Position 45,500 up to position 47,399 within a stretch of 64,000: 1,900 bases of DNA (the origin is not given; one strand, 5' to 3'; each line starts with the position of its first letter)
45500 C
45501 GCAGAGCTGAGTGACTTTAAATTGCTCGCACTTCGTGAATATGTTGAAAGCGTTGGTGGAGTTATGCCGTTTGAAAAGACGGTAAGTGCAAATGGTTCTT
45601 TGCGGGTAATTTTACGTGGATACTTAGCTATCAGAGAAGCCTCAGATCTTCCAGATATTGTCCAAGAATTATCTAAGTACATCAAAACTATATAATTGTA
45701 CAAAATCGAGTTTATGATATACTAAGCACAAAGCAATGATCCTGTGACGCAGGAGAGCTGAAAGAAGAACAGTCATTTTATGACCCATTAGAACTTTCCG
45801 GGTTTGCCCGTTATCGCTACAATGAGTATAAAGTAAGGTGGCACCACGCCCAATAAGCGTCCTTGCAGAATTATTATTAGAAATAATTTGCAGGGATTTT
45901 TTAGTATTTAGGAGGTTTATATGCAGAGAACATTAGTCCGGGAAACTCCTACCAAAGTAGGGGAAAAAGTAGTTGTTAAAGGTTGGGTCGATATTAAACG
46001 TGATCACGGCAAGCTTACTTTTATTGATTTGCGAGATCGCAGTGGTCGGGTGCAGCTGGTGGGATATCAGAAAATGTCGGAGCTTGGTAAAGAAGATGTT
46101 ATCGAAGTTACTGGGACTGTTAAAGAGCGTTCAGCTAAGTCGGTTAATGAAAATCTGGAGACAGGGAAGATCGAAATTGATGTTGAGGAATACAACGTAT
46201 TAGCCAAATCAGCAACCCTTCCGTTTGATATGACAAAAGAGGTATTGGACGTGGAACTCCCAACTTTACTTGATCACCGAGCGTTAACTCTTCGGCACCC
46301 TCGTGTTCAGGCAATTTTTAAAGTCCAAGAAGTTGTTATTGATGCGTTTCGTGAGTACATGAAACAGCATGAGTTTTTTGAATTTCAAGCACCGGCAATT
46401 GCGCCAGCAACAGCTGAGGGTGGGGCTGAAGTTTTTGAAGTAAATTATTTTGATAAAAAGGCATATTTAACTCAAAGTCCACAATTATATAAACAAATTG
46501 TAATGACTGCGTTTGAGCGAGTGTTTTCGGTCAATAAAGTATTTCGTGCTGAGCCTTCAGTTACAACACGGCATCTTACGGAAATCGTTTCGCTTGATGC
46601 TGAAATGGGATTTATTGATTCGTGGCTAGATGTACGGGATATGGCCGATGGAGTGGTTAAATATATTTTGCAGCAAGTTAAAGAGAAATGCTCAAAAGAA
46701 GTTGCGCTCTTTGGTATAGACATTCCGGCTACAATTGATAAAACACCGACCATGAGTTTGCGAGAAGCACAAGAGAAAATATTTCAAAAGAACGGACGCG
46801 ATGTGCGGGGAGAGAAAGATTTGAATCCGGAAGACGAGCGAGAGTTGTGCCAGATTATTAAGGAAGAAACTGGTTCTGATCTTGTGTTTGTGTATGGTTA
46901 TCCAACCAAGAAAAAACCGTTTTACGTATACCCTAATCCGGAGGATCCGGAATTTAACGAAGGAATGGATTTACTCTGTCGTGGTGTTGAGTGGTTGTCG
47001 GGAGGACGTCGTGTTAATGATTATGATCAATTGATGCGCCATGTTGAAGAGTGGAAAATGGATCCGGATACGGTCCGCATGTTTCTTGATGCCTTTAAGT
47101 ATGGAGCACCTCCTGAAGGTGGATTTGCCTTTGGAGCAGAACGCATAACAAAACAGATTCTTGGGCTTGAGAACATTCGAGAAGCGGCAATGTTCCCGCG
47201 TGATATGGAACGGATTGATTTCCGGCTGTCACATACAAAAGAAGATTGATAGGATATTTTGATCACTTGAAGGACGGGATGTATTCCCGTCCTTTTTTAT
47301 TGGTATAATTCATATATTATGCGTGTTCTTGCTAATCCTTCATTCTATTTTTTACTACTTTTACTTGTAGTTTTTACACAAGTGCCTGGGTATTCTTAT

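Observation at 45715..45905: Candidate T-box leader controlling a type-2 AspRS/AsnRS in a CPR-like genome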

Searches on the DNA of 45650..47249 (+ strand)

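Call 4: search_rna_families(source=window, start=45650, end=45960, threshold=evalue, max_evalue=10, show_alignments=5)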
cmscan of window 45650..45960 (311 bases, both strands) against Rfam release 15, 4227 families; matches with E-value up to 10: 3.
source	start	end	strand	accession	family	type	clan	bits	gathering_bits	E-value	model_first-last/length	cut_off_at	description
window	45727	45867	+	RF00230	T-box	Cis-reg; leader;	-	48.3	93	7.6e-10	1-219/219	no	T-box leader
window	45802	45837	-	RF01365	CRISPR-DR52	Gene; CRISPR;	-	15.5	50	3.1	1-37/37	no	CRISPR RNA direct repeat element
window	45880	45960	-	RF02671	Ysr35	Gene; sRNA;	-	8.2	428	4.3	249-339/339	5'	Yersinia sRNA 35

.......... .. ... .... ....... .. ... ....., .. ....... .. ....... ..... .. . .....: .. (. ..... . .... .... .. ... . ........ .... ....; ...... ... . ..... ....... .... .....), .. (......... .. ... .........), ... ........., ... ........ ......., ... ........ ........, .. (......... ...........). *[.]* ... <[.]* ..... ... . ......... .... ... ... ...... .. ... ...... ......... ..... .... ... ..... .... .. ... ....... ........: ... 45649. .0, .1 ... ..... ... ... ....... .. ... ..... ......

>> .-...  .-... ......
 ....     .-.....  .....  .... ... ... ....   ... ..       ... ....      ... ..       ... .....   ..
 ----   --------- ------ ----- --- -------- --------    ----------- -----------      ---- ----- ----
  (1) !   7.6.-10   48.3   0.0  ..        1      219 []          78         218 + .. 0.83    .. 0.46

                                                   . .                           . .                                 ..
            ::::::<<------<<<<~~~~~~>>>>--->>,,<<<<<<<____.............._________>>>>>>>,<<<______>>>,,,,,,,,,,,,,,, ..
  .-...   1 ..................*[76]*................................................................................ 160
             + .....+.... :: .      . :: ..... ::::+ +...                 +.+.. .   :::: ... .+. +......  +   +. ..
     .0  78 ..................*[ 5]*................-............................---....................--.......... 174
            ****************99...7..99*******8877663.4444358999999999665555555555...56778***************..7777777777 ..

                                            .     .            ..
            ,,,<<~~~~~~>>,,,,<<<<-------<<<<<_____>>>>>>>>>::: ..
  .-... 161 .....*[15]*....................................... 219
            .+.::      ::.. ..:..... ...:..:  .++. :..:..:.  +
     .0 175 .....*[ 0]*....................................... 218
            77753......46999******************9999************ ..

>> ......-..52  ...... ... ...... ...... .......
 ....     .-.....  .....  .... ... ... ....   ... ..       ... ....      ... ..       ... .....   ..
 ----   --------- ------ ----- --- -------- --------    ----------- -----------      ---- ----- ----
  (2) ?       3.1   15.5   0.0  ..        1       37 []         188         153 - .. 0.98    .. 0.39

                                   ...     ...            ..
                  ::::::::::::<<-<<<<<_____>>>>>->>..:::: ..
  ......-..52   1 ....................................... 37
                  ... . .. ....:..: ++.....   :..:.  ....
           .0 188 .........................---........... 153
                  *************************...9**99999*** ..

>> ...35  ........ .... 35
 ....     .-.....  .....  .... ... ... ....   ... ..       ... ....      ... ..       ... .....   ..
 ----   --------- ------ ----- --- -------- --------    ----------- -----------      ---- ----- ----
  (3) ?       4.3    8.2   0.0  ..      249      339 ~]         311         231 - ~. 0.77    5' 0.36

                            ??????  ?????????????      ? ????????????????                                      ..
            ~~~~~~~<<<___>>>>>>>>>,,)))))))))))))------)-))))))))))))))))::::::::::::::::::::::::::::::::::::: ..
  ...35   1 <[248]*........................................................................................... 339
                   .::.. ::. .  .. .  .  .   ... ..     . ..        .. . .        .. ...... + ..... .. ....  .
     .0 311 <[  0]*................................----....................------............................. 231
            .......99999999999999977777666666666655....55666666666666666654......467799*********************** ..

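Call 54: build_rna_model(alignment_id=A3, structure=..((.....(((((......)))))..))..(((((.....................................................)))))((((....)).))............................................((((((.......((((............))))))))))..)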
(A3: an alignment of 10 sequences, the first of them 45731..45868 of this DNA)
Model R1 built from alignment A3 (10 sequences, 192 columns); structure: as given.
model positions 138; base pairs 26; branch points 3; effective number of sequences 1.75; information 0.59 bits per position. Calibrated on 0.2 Mb of random sequence (short: E-values are rough).
structure used (alignment columns):
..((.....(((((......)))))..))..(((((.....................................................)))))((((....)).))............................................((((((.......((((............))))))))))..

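Call 56: search_with_rna_model(model_id=R1, sources=[window, L001, L002, L003, L004, L005, L006, L007, L008, L009, L010, L011, L012, L013, L014, L015, L016, L017, L018, L019, L020, L021, L022, L023, L024, L025, L026, L027, L028, L029, L030, L031, L032, L033, L034, L035, L036, L037, L038, L039, L040, L041, L042, L043, L044, L045, L046, L047, L048, L049, L050, L051, L052, L053, L054, L055, L056, L057, L058, L059, L060, L061, L062, L063, L064, L065, L066, L067, L068, L069, L070, L071, L072, L073, L074, L075, L076, L077, L078, L079, L080], max_evalue=1)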
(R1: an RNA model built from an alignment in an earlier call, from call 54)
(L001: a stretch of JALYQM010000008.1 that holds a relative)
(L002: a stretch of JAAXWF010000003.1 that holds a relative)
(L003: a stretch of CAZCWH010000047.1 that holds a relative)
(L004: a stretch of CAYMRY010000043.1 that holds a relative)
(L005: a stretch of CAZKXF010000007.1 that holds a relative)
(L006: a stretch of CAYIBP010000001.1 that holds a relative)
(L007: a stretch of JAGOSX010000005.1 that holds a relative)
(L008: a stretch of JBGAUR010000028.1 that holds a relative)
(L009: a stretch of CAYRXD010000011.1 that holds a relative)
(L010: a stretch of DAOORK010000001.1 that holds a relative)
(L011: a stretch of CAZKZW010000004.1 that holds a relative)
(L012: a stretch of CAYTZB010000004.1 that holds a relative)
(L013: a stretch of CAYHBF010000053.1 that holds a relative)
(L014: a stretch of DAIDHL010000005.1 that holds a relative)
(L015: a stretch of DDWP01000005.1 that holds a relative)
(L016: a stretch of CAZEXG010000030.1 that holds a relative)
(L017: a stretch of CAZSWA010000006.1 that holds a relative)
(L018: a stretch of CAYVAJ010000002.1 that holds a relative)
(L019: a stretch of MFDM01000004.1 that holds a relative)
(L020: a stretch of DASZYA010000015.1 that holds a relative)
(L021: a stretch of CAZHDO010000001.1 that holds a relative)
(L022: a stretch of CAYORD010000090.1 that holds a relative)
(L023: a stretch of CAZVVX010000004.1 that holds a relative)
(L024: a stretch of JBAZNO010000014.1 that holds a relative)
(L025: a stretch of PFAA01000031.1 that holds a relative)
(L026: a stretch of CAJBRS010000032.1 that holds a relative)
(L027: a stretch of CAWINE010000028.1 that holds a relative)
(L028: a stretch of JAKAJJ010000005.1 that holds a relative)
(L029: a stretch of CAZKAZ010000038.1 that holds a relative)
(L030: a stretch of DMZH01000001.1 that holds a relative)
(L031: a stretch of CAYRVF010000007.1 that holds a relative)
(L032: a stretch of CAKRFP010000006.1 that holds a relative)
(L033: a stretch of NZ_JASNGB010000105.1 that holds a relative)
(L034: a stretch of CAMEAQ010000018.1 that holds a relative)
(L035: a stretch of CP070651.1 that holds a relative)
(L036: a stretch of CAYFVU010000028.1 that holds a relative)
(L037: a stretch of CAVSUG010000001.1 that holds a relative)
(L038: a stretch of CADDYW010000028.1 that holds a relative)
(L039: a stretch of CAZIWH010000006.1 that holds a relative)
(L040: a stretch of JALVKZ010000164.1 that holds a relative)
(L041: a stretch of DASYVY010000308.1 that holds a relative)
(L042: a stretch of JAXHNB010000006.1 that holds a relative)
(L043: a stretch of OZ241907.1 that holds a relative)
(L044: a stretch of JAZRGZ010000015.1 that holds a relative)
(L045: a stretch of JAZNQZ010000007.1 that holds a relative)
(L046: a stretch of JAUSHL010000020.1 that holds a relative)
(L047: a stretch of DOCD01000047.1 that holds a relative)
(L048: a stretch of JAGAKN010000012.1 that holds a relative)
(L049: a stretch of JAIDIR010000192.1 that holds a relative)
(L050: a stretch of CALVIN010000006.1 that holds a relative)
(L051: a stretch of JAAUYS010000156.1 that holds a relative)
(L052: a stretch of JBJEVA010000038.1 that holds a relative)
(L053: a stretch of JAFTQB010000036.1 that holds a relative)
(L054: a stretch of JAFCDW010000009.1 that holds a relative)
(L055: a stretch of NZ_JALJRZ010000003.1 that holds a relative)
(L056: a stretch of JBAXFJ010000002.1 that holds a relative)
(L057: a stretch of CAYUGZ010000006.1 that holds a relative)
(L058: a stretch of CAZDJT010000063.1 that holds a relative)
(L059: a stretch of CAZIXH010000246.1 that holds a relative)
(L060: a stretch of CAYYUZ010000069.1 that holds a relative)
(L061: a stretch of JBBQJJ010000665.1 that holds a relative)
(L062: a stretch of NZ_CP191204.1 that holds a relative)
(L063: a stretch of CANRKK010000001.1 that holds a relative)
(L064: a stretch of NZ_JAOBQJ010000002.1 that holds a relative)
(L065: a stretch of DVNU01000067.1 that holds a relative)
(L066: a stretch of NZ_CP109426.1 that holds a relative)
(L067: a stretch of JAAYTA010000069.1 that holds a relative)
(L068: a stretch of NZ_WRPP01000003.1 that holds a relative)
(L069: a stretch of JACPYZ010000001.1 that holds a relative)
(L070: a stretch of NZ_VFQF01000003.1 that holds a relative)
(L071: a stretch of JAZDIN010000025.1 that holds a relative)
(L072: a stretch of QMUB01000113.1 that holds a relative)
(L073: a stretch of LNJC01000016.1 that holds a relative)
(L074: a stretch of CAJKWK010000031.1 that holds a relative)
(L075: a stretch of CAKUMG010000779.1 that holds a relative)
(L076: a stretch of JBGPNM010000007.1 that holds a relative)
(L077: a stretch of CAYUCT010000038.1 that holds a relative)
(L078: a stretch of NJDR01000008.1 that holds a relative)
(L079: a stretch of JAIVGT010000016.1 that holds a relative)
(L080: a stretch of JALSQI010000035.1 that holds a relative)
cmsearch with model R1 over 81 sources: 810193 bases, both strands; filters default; matches with E-value up to 1: 20.
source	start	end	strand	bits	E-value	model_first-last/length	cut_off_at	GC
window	45731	45868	+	130.8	2.5e-33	1-138/138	no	0.46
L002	4804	4956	+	127.7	1.7e-32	1-138/138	no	0.42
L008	4794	4931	+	116.4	2.2e-29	1-138/138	no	0.48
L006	4786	4927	+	114.2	9e-29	1-138/138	no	0.49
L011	4806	4954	+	68.2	3.7e-16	1-138/138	no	0.5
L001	4863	4947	+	50.3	3.1e-11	1-138/138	no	0.47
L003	4066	4155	+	34.6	6.4e-07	1-138/138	no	0.52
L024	1433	1566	+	29.8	1.3e-05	1-138/138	no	0.38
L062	4844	4970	+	26.1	0.00014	1-138/138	no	0.65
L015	4213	4341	+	24.8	0.00032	1-138/138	no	0.44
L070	4829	4937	+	23.9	0.00056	1-138/138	no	0.68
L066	4930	4968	+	23.7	0.00062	100-136/138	no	0.64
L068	4929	4967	+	23.7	0.00062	100-136/138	no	0.64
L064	4851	4960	+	21.4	0.0027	1-138/138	no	0.71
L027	4926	4965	+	19.6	0.0083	99-136/138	no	0.57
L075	818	856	+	19.5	0.0089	100-136/138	no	0.69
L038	4927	4964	+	18.1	0.023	101-136/138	no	0.76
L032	4683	4833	+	17.8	0.028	1-138/138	no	0.46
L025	3877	4006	+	13.7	0.35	1-138/138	no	0.34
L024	2210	2360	+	12.7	0.65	1-138/138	no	0.35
